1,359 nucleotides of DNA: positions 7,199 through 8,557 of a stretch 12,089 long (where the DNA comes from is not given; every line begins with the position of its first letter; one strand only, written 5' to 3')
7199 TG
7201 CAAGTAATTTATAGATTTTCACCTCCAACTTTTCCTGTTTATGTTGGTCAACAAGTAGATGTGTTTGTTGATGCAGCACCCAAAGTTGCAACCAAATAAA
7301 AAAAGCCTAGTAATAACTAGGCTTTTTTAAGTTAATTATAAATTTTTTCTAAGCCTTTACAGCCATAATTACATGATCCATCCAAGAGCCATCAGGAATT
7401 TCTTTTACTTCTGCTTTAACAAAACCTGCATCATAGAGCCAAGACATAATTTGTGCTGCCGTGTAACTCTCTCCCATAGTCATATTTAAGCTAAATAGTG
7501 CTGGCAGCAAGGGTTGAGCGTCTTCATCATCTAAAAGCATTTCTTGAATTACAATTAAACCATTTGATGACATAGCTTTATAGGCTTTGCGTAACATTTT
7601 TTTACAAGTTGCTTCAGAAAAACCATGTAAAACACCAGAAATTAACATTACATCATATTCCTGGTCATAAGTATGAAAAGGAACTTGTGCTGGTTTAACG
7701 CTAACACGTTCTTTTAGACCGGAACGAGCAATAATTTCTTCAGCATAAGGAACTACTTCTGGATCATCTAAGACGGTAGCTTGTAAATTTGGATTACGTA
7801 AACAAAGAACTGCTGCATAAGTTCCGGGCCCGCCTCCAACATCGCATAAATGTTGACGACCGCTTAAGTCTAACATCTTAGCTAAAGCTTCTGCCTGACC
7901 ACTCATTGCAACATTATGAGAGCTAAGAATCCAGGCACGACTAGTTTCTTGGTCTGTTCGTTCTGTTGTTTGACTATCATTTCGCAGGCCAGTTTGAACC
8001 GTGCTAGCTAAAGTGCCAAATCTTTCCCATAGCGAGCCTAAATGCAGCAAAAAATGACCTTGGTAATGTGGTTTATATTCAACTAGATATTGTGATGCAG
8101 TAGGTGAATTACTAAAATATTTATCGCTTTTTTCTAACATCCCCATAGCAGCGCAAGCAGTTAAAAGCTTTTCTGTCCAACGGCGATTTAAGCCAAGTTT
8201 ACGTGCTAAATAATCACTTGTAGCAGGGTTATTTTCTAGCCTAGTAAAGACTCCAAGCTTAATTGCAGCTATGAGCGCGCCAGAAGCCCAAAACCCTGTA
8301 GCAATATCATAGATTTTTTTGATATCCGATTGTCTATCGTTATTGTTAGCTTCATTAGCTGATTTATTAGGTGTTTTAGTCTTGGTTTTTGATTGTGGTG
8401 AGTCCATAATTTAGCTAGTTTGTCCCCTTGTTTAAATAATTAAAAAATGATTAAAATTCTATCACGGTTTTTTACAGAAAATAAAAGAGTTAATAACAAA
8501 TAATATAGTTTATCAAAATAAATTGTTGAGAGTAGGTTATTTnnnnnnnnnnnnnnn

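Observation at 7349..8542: Plant/COMT-type O-methyltransferase with a Lys/Thr-rich N-terminal tail, divergent from a secreted peptidase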

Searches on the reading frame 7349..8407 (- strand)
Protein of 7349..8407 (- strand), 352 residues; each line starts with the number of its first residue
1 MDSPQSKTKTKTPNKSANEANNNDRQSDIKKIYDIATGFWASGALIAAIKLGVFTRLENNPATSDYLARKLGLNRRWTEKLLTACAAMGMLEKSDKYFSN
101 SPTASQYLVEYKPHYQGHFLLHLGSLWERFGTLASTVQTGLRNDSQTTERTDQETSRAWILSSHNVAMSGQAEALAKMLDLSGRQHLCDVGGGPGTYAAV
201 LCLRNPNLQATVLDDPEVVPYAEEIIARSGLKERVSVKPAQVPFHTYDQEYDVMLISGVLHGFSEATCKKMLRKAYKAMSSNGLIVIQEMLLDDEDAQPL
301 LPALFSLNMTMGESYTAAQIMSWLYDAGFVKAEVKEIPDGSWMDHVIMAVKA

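Call 3: search_protein_families(library=pfam, proteins=[window:7349-8407:-], max_evalue=0.01)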
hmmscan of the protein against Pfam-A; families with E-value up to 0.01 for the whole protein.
window:7349-8407:- (352 aa): 7 families
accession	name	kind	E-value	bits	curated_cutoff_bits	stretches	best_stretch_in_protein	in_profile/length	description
PF00891.24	Methyltransf_2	-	6.5e-22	78.4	22.3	1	171-329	50-209/210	O-methyltransferase domain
PF08100.18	Dimerisation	-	6.6e-16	58.3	25.6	1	28-109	5-92/93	O-methyltransferase dimerisation domain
PF13489.12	Methyltransf_23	-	5.3e-08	33.2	27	1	176-330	14-160/164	Methyltransferase domain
PF13847.12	Methyltransf_31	-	1.1e-07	32.1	27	1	185-311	5-128/145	Methyltransferase domain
PF08242.18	Methyltransf_12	-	2.7e-07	31.7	30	1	189-285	2-98/98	Methyltransferase domain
PF13649.12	Methyltransf_25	-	8.8e-06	26.8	27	1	188-283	2-97/97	Methyltransferase domain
PF05175.20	MTS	-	2e-05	24.7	23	1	173-287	21-138/170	Methyltransferase small domain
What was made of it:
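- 7349..8407 (-): CDS of a 352-aa COMT-type (family 2) SAM-dependent methyltransferase. Pfam PF00891 and PF08100 above gathering cut-offs (call 3).
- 8081..8326 (-): Residues 28-109: OMT dimerisation (winged-helix-like) domain. PF08100 6.6e-16, residues 28-109 (call 3).
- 7421..7897 (-): Residues 171-329: Rossmann-type SAM-binding/catalytic domain. PF00891 6.5e-22, residues 171-329 (call 3).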

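Call 4: search_protein_families(library=ncbifam, proteins=[window:7349-8407:-], max_evalue=0.01)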
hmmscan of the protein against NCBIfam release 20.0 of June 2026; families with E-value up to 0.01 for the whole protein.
window:7349-8407:- (352 aa): 11 families
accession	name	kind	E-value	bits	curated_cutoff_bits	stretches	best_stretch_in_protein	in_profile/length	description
TIGR02716.1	C20_methyl_CrtF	equivalog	2.5e-21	76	276.1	1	45-296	7-261/306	bacteriochlorophyllide d C-20 methyltransferase BchU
NF053543.1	FlxJ_fam_MTase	equivalog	2.5e-14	52.9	560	1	152-328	147-331/352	FlxJ family methyltransferase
NF050150.1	RiPP_MTase_ApyS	equivalog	1.1e-10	41.3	400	1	33-237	6-196/323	RiPP biosynthesis methyltransferase ApyS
TIGR04543.1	ketoArg_3Met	equivalog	4.1e-10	39.3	425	1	38-287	14-261/336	2-ketoarginine methyltransferase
NF043040.1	corrin_prot_MT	hypoth_equivalog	2.5e-06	27.1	180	1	184-304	42-164/216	corrinoid protein-associated methyltransferase CpaM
NF006138.0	PRK08287.1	equivalog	5.1e-06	26.4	210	1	174-294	21-136/189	decarboxylating cobalt-precorrin-6B (C(15))-methyltransferase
NF011650.0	PRK15068.1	equivalog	2.3e-05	23.4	209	1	178-335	118-274/324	tRNA 5-methoxyuridine(34)/uridine 5-oxyacetic acid(34) synthase CmoB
TIGR04325.1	MTase_LIC12133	subfamily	0.00046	19.5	80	1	174-275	57-151/234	methyltransferase, TIGR04325 family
TIGR02469.1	CbiT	equivalog_domain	0.0005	20.3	78.3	1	178-288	14-121/124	precorrin-6Y C5,15-methyltransferase (decarboxylating) subunit CbiT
NF045667.1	MTase_DVU1556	equivalog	0.00071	19.1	155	1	174-330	13-161/213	DVU_1556 family methyltransferase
NF041537.1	ArsM_AhpD_UU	exception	0.00078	18.3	510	1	186-334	79-227/345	arsenite methyltransferase/AhpD domain selenoprotein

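Call 5: find_homologous_proteins(query=window:7349-8407:-, max_evalue=0.00001)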
Query window:7349-8407:- (352 aa): 70 proteins with E <= 0.00001 among 3050 candidates.
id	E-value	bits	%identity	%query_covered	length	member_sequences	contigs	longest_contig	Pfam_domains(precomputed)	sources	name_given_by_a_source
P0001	7.4e-231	783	98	100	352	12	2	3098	PF13847.13,PF13489.13,PF05175.21,PF13649.13,PF00891.25,PF08100.19,PF08242.19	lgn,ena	-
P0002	3.9e-197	672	84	100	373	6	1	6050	PF13847.13,PF13489.13,PF13649.13,PF00891.25,PF08100.19,PF08242.19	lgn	-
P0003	1.3e-196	670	82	100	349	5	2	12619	PF13847.13,PF13489.13,PF13649.13,PF00891.25,PF08100.19,PF08242.19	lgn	-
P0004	7.3e-195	665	81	100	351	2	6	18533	PF13847.13,PF13489.13,PF13649.13,PF00891.25,PF08100.19,PF08242.19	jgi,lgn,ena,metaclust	metaclust:\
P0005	3.3e-194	663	83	100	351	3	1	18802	PF13847.13,PF13489.13,PF13649.13,PF00891.25,PF08100.19,PF08242.19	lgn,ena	-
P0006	6.8e-151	520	64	98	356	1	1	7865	PF13847.13,PF13489.13,PF05175.21,PF13649.13,PF00891.25,PF08100.19,PF08242.19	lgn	-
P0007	1.8e-149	515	67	92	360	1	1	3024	PF13847.13,PF13489.13,PF13649.13,PF00891.25,PF08100.19,PF08242.19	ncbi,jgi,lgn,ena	jgi:predicted O-methyltransferase YrrM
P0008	2.4e-145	502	67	92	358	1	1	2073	PF13847.13,PF13489.13,PF13649.13,PF00891.25,PF08100.19,PF08242.19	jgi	jgi:predicted O-methyltransferase YrrM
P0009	1.1e-143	497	62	100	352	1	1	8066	PF13847.13,PF13489.13,PF00891.25,PF08100.19,PF08242.19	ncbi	ncbi:MAG: methyltransferase [Acidobacteriota bacterium]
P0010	7.1e-140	484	62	93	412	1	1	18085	PF13847.13,PF13489.13,PF00891.25,PF08100.19,PF08242.19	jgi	jgi:hypothetical protein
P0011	1.3e-138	480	58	99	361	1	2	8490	PF13847.13,PF13489.13,PF00891.25,PF08100.19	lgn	-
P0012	1.6e-137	476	58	99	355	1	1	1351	PF13847.13,PF13489.13,PF13649.13,PF00891.25,PF08100.19,PF08241.19,PF08242.19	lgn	-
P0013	4.4e-135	468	58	100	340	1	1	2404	PF13489.13,PF00891.25,PF08100.19,PF08242.19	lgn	-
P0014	6.3e-121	422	56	97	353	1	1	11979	PF00891.25,PF08100.19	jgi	jgi:3-hydroxy-5-methyl-1-naphthoate 3-O-methyltransferase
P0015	1.7e-120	420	59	93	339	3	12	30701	PF13489.13,PF00891.25,PF08100.19,PF08242.19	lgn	-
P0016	2.4e-119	416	54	99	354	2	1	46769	PF13489.13,PF00891.25,PF08100.19,PF08242.19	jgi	jgi:3-hydroxy-5-methyl-1-naphthoate 3-O-methyltransferase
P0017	1.6e-114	401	55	93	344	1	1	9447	PF13489.13,PF00891.25,PF08100.19,PF08242.19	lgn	-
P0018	6.7e-112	392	54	92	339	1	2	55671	PF13489.13,PF13649.13,PF00891.25,PF08100.19,PF08242.19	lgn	-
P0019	2.6e-111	390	52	95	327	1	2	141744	PF13489.13,PF13649.13,PF00891.25,PF08100.19,PF08242.19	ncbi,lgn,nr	ncbi:MAG: methyltransferase [Acidobacteriota bacterium]|nr:acetylserotonin O-methyltransferase [Blas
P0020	2.5e-90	321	44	95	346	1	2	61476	PF13489.13,PF13649.13,PF00891.25,PF08100.19,PF08242.19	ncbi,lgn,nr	ncbi:MAG: hypothetical protein HYR55_05450 [Acidobacteria bacterium]|nr:hypothetical protein [Acidob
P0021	1.5e-85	305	44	92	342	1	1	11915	PF13489.13,PF13649.13,PF00891.25,PF08100.19,PF08241.19,PF08242.19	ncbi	ncbi:MAG: methyltransferase [Bacillota bacterium]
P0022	3.4e-85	304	48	89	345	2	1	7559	PF13489.13,PF13649.13,PF00891.25,PF08100.19,PF08242.19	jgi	jgi:hypothetical protein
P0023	2.3e-84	302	43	95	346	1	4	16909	PF13489.13,PF00891.25,PF08100.19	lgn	-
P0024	2.9e-83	298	47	89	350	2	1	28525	PF13847.13,PF13489.13,PF13649.13,PF00891.25,PF08100.19,PF08241.19,PF08242.19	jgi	-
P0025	6.4e-83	297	47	88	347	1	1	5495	PF13489.13,PF00891.25,PF08100.19,PF08242.19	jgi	-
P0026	3.8e-82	294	47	88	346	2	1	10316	PF13847.13,PF13489.13,PF13649.13,PF00891.25,PF08100.19,PF08242.19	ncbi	-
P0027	5.5e-82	294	46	89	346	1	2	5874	PF13847.13,PF13489.13,PF13649.13,PF00891.25,PF08100.19,PF08241.19,PF08242.19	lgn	-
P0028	1.1e-81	293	45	89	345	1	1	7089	PF13847.13,PF13489.13,PF13649.13,PF00891.25,PF08100.19,PF08242.19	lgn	-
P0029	2.0e-79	285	44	91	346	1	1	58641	PF13489.13,PF13649.13,PF00891.25,PF08100.19,PF08241.19,PF08242.19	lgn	-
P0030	1.7e-74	269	42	91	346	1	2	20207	PF13847.13,PF13489.13,PF13649.13,PF00891.25,PF08100.19,PF08242.19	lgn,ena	-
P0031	3.9e-72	261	40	92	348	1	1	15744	PF13489.13,PF13649.13,PF00891.25,PF08100.19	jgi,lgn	-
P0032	5.7e-56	208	37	87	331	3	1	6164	PF13489.13,PF13649.13,PF00891.25,PF08100.19,PF08242.19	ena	-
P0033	6.3e-56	208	38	84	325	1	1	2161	PF00891.25,PF08100.19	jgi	jgi:SAM-dependent methyltransferase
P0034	1.5e-53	200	35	92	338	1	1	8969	PF13847.13,PF13489.13,PF05175.21,PF13649.13,PF00891.25,PF08100.19,PF08242.19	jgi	jgi:predicted O-methyltransferase YrrM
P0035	5.4e-53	198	38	88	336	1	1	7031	PF13649.13,PF00891.25,PF08100.19,PF08242.19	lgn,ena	-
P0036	2.5e-52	196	37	86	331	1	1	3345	PF13489.13,PF00891.25,PF08100.19,PF08242.19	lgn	-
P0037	7.8e-51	191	38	86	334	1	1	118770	PF00891.25,PF08100.19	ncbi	-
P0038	1.9e-49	187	35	87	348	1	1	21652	PF13489.13,PF05175.21,PF13649.13,PF00891.25,PF08100.19,PF08242.19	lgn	-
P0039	7.2e-49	185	35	91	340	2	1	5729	PF13489.13,PF13649.13,PF00891.25,PF08100.19,PF08242.19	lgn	-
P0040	2.0e-48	183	37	85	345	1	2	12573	PF13489.13,PF00891.25,PF08100.19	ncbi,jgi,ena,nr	ncbi:MAG TPA: methyltransferase [Actinomycetes bacterium]|jgi:predicted O-methyltransferase YrrM|nr:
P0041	4.3e-48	182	37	86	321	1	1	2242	PF13649.13,PF00891.25,PF08100.19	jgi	jgi:hypothetical protein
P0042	1.1e-47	181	36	87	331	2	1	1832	PF00891.25,PF08100.19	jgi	jgi:hypothetical protein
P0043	1.0e-46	178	34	86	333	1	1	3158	PF13489.13,PF13649.13,PF00891.25,PF08100.19,PF08241.19,PF08242.19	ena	-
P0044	1.5e-46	177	38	85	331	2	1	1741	PF13489.13,PF13649.13,PF00891.25,PF08100.19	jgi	jgi:ubiquinone/menaquinone biosynthesis C-methylase UbiE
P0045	3.0e-45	173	34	87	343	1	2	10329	PF13489.13,PF05175.21,PF13649.13,PF00891.25,PF08100.19,PF08242.19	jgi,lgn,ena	-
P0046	3.8e-45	173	37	85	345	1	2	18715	PF13489.13,PF00891.25,PF08100.19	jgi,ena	jgi:hypothetical protein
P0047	9.1e-45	171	32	88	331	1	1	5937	PF13489.13,PF13649.13,PF00891.25,PF08100.19,PF08241.19,PF08242.19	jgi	jgi:SAM-dependent methyltransferase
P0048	1.9e-44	170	33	90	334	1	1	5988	PF13649.13,PF00891.25,PF08100.19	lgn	-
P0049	9.1e-44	168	34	85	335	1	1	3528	PF13649.13,PF00891.25,PF08100.19,PF08242.19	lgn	-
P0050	2.1e-43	167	34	87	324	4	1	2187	PF13847.13,PF13489.13,PF05175.21,PF13649.13,PF00891.25,PF08100.19,PF08241.19,PF08242.19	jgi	jgi:ubiquinone/menaquinone biosynthesis C-methylase UbiE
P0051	5.7e-43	165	34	86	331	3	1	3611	PF13847.13,PF13489.13,PF05175.21,PF13649.13,PF00891.25,PF08100.19,PF08241.19,PF08242.19,PF10294.16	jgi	-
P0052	4.7e-42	162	35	87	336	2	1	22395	PF13489.13,PF13649.13,PF00891.25,PF08100.19,PF08241.19,PF08242.19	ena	-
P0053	4.9e-42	162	32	90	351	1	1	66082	PF13847.13,PF13489.13,PF13649.13,PF00891.25,PF08100.19,PF08241.19,PF08242.19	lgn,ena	-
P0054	1.0e-40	158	40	65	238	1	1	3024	PF00891.25,PF08100.19,PF08242.19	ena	-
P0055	1.3e-40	158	34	87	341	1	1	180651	PF13489.13,PF13649.13,PF00891.25,PF08100.19,PF08241.19,PF08242.19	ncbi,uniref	ncbi:methyltransferase [Streptomyces sp. NPDC050844]|uniref:methyltransferase n=1 Tax=Streptomyces s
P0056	6.1e-40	155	32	86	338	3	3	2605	PF13489.13,PF13649.13,PF00891.25,PF08100.19,PF08241.19,PF08242.19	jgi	jgi:ubiquinone/menaquinone biosynthesis C-methylase UbiE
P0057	2.0e-39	154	33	88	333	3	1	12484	PF13489.13,PF00891.25,PF08100.19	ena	-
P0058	1.1e-37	148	31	86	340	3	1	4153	PF13489.13,PF13649.13,PF00891.25,PF08100.19,PF08241.19,PF08242.19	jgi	-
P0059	5.6e-36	142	42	43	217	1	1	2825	PF00891.25,PF08100.19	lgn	-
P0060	7.0e-33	132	33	88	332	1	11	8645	PF13489.13,PF13649.13,PF00891.25,PF08100.19,PF08241.19,PF08242.19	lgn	-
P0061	2.0e-30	124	32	83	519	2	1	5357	PF13489.13,PF13649.13,PF06080.19,PF00891.25,PF08100.19,PF08241.19,PF08242.19,PF07566.18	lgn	-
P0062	2.6e-30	124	32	87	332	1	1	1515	PF13489.13,PF13649.13,PF06080.19,PF00891.25,PF08100.19,PF08242.19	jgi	jgi:SAM-dependent methyltransferase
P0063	8.8e-30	122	29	89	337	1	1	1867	PF00891.25,PF08100.19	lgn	-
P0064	5.7e-24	103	28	85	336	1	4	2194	PF13847.13,PF13489.13,PF13649.13,PF00891.25,PF08100.19,PF08242.19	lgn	-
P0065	4.3e-18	84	25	84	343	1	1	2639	PF13489.13,PF05175.21,PF13649.13,PF00891.25,PF08100.19,PF08242.19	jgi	-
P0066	6.5e-18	83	27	87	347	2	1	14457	PF13847.13,PF13489.13,PF13649.13,PF00891.25,PF08100.19,PF08241.19,PF08242.19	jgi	-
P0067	2.3e-16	78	28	86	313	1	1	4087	PF13847.13,PF13489.13,PF13649.13,PF00891.25,PF08241.19,PF08242.19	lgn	-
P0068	8.3e-16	76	23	88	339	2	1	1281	PF13847.13,PF13489.13,PF13649.13,PF00891.25,PF08100.19,PF08242.19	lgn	-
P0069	4.7e-14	70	30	64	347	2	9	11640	PF13847.13,PF13489.13,PF13649.13,PF00891.25,PF08100.19,PF01209.25,PF08241.19,PF08242.19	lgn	-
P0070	5.3e-10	57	28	53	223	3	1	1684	PF00891.25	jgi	jgi:SAM-dependent methyltransferase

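Call 6: find_related_loci(query=window:7349-8407:-, collection=genome_contigs, flank=10000)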
Query window:7349-8407:- (352 aa) in genome_contigs; peptide patterns used: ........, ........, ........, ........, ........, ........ (x = any residue, [..] = any of these).
112 stretches matched a pattern; 5 encode a relative of the query (tblastn E <= 1e-3); 5 distinct loci.
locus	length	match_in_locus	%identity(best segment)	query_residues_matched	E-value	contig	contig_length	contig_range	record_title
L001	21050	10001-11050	84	1-351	0e+0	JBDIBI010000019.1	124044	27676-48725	MAG: Blastocatellia bacterium isolate AS-MICRO-OLR.206 NODE_339_length_124044_cov_36.962452, whole genome shotgun sequen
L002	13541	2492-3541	83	1-351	0e+0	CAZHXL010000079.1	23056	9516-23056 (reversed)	MAG TPA_asm: uncultured Clostridia bacterium isolate SRP178908_co1_55 genome assembly, contig: NODE_1375_length_23056_co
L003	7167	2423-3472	83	1-351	0e+0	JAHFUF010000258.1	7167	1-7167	MAG: Blastocatellia bacterium isolate nzgw73 NODE_19563_length_7168_cov_2.503477, whole genome shotgun sequence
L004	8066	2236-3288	62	1-351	2e-153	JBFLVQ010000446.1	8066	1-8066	MAG: Acidobacteriota bacterium isolate MAG010 MAG010_446, whole genome shotgun sequence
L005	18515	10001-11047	80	1-352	0e+0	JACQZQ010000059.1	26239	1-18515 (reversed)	MAG: Acidobacteria bacterium isolate NC_groundwater_1571_Pr3_B-0.1um_34_27 SR-2_scaffold_141_1830407, whole genome shotg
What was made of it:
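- Orthologues come from free-living groundwater and sludge Acidobacteriota MAGs (call 6).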

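Call 7: search_solved_structures(query=window:7349-8407:-, max_evalue=0.001, show_alignments=2)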
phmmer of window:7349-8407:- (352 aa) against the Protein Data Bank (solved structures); distinct sequences matched with E-value up to 0.001: 68 (the best 60 are shown).
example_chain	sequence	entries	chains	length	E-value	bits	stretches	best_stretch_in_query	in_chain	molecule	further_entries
8tji_A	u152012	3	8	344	6.5e-36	127.4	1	28-337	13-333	RedM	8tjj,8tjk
7wdq_A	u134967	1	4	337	7e-35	124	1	29-323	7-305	SAM-dependent MTHB methyltransferase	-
7wdw_A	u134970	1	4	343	7.5e-35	123.9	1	29-324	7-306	DSYB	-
5i2h_A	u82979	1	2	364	1.1e-25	93.8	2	156-329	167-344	O-methyltransferase family 2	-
22ow_A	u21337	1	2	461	1.4e-25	93.4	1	32-333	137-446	Methyltransferase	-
4a6d_A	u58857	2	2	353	3.9e-25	91.9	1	30-335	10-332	HYDROXYINDOLE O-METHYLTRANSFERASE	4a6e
3gwz_A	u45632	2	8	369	1.4e-20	76.9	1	28-328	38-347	MmcR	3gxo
7ux6_A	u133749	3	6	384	1.8e-20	76.6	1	30-338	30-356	MfnG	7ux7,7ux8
7clf_A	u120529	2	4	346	5.7e-20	74.9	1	37-337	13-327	Methyltransferase domain-containing protein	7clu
2r3s_A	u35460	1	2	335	5.9e-20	74.9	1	35-340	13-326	uncharacterized protein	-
4qvg_A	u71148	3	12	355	6.6e-20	74.8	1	180-347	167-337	SibL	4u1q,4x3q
3mcz_A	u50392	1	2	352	1.7e-14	56.9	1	62-324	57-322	O-methyltransferase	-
6c5b_A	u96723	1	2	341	5.2e-14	55.4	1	33-331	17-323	Methyltransferase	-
8rdm_A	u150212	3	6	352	3.4e-13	52.7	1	48-309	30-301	DtpM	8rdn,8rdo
2ip2_A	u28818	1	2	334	1e-11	47.8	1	22-339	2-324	Probable phenazine-specific methyltransferase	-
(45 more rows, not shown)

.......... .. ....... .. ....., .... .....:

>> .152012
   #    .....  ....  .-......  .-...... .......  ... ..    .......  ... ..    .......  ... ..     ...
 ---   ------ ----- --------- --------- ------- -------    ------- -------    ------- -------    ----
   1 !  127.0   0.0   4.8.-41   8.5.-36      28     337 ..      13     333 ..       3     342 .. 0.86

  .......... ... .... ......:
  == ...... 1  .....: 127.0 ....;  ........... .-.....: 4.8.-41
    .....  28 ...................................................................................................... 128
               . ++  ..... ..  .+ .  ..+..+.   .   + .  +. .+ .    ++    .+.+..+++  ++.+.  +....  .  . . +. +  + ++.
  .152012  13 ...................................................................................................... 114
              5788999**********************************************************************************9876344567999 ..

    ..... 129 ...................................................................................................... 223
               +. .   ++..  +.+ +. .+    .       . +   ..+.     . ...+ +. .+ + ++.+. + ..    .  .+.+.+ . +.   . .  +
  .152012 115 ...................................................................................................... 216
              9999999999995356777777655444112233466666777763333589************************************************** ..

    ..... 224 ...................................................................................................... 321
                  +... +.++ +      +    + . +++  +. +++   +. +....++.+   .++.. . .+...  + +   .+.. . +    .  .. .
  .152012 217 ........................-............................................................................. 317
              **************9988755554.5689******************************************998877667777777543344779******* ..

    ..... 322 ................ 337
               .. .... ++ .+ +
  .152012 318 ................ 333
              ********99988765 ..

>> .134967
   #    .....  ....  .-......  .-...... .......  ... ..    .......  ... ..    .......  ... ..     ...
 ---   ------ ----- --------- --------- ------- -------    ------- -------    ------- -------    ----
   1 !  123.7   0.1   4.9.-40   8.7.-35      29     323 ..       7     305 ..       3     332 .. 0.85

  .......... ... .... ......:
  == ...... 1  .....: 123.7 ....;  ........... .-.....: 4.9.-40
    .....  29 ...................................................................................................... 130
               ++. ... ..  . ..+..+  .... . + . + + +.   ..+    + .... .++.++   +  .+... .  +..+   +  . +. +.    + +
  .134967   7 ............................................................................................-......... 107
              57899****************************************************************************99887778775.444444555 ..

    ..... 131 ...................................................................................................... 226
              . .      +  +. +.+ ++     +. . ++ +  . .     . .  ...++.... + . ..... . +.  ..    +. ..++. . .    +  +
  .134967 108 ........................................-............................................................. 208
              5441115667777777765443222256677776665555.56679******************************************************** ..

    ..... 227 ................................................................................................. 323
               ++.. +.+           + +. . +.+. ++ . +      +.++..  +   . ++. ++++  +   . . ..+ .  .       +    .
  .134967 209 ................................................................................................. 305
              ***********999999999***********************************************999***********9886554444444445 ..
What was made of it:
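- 8081..8326 (-): Aligns with the N-domains of RedM and DsyB (call 7).
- PDB sequence hits are RedM 6.5e-36, DsyB 7e-35 and ASMT 3.9e-25 (call 7).
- Tried and rejected: Rejected: that stretch is the first helix of the dimerisation domain and aligns with RedM and DsyB (call 7).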
